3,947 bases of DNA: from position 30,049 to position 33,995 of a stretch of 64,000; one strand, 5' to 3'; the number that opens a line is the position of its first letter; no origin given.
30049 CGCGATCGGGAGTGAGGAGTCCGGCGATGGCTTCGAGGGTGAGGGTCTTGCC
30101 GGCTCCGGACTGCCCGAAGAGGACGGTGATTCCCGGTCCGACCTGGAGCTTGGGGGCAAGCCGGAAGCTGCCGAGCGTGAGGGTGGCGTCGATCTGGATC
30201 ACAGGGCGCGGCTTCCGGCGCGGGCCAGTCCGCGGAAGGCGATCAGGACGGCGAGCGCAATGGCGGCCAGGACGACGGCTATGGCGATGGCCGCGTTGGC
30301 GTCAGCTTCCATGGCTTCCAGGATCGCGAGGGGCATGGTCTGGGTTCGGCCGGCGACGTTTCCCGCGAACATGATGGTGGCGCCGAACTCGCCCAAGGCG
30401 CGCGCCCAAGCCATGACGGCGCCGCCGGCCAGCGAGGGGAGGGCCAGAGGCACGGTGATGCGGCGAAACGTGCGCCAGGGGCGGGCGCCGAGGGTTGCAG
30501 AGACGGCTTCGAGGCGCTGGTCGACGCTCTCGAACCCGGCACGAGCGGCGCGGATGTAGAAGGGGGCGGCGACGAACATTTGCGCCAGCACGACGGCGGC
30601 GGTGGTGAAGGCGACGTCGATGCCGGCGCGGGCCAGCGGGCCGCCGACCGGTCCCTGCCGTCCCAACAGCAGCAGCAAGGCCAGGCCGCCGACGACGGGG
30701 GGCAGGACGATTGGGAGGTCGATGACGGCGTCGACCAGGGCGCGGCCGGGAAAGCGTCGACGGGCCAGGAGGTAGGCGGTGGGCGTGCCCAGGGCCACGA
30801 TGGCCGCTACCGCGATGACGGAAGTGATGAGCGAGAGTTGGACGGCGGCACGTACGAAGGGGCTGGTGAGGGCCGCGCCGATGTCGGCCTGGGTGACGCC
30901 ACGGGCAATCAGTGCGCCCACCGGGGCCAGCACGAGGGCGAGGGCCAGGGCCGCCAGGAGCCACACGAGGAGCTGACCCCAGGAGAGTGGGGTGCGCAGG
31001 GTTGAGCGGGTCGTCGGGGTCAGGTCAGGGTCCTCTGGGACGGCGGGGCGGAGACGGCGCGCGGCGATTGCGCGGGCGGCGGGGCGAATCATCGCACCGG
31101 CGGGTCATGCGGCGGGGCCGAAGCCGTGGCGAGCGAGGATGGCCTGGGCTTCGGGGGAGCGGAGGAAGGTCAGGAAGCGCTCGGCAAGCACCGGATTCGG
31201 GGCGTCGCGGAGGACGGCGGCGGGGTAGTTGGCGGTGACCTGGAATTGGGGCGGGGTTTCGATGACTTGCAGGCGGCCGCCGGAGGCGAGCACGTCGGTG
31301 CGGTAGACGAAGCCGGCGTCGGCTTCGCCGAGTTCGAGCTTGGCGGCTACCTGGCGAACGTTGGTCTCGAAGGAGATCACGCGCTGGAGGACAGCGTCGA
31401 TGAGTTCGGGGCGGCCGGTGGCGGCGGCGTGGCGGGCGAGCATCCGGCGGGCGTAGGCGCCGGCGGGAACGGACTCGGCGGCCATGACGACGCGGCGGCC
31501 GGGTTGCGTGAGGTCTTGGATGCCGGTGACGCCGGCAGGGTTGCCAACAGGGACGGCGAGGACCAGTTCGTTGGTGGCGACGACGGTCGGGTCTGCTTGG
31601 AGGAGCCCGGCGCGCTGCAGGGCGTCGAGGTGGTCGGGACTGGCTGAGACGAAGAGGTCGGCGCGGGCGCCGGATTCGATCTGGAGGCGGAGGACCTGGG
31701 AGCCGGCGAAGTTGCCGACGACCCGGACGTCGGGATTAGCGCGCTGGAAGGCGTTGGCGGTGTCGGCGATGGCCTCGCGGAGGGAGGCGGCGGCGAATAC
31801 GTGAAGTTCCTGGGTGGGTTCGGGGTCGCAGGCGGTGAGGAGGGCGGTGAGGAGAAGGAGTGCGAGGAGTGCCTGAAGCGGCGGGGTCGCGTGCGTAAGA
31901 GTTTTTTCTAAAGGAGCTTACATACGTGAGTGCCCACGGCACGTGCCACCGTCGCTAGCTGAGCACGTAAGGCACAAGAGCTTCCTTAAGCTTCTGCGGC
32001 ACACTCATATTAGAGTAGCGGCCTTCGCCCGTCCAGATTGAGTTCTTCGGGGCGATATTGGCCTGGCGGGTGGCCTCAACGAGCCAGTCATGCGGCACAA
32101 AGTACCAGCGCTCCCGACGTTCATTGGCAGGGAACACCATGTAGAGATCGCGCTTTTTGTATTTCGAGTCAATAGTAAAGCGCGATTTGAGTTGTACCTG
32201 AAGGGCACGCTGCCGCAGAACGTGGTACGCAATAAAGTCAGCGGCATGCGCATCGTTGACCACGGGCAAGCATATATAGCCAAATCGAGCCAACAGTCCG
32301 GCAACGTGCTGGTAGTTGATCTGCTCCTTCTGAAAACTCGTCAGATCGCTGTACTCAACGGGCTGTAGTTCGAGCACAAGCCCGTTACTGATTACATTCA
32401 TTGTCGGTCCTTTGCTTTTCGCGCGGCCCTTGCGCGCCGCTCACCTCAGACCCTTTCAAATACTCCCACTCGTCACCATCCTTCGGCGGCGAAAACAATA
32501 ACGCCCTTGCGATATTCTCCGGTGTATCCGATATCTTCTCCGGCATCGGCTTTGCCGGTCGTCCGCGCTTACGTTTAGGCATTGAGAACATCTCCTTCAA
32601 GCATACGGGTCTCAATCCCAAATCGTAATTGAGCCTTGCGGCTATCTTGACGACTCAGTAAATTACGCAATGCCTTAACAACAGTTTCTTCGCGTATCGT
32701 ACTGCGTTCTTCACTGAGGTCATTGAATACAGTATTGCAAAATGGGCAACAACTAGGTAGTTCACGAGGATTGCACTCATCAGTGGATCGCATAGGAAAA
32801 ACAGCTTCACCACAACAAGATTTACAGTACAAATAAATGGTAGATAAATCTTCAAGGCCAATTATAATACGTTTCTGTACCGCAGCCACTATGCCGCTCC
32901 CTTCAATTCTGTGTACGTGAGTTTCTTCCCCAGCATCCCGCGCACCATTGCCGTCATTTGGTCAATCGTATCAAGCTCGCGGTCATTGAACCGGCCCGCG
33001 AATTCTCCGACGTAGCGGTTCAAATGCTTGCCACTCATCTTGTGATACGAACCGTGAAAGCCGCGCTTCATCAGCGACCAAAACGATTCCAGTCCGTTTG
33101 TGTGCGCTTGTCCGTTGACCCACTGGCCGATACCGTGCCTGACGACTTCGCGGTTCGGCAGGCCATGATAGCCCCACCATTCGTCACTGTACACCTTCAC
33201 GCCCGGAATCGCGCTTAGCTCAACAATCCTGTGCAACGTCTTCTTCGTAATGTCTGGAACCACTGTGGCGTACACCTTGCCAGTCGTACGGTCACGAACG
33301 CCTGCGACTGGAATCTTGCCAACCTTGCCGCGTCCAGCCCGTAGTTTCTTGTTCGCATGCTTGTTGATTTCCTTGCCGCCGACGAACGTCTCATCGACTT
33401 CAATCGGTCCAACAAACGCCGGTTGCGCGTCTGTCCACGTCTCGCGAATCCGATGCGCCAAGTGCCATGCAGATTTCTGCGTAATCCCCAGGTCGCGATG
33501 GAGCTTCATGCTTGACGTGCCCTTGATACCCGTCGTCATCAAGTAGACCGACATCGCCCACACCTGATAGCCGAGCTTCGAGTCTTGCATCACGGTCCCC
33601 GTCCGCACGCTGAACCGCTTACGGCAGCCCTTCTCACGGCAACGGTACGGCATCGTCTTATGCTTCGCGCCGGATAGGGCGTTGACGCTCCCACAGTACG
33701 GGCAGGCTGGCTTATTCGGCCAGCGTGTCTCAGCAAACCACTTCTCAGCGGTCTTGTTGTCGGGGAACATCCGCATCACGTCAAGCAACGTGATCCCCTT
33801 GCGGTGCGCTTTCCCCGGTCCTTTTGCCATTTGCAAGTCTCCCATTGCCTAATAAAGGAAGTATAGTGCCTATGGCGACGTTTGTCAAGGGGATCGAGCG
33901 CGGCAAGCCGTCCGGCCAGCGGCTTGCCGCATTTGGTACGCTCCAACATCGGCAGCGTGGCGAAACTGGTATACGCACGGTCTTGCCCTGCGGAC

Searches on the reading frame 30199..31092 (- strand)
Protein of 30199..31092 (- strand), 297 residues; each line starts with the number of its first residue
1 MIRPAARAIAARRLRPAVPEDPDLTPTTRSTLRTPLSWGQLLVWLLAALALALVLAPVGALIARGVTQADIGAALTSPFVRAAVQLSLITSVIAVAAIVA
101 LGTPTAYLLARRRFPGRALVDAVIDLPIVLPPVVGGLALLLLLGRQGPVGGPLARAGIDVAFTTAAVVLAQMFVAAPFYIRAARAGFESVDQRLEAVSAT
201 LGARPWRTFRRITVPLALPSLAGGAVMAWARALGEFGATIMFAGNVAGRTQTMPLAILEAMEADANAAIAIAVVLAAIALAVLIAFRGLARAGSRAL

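Call 13: search_protein_families(library=pfam, proteins=[window:30199-31092:-], max_evalue=0.01)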
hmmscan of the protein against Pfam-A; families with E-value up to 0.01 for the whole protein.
window:30199-31092:- (297 aa): 1 family
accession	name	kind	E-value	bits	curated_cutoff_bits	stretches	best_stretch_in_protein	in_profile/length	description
PF00528.27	BPD_transp_1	-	4.4e-18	66.1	26.4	1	102-286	1-175/184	Binding-protein-dependent transport system inner membrane component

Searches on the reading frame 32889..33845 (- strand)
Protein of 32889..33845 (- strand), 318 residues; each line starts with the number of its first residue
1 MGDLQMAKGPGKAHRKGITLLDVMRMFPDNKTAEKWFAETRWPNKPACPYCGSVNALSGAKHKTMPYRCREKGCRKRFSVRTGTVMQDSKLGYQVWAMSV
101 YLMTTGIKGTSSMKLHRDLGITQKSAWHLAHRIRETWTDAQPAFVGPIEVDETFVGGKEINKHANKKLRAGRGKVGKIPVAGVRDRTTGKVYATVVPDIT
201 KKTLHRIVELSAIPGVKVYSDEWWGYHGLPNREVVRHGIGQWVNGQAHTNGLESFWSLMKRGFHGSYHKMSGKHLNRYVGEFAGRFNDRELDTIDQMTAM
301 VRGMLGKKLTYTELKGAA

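Call 13: search_protein_families(library=pfam, proteins=[window:32889-33845:-], max_evalue=0.01)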
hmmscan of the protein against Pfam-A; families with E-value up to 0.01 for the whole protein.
window:32889-33845:- (318 aa): 3 families
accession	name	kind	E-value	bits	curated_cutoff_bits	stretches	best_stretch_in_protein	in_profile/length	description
PF12762.13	DDE_Tnp_IS1595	-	1.5e-33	116.4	27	1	146-287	4-153/153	ISXO2-like transposase domain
PF12760.12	Zn_ribbon_IS1595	-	4.6e-06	26.9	25.4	1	29-76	2-45/46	Transposase zinc-ribbon domain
PF01921.24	tRNA-synt_1f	-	0.0037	16.7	27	1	31-98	160-228/360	tRNA synthetases class I (K)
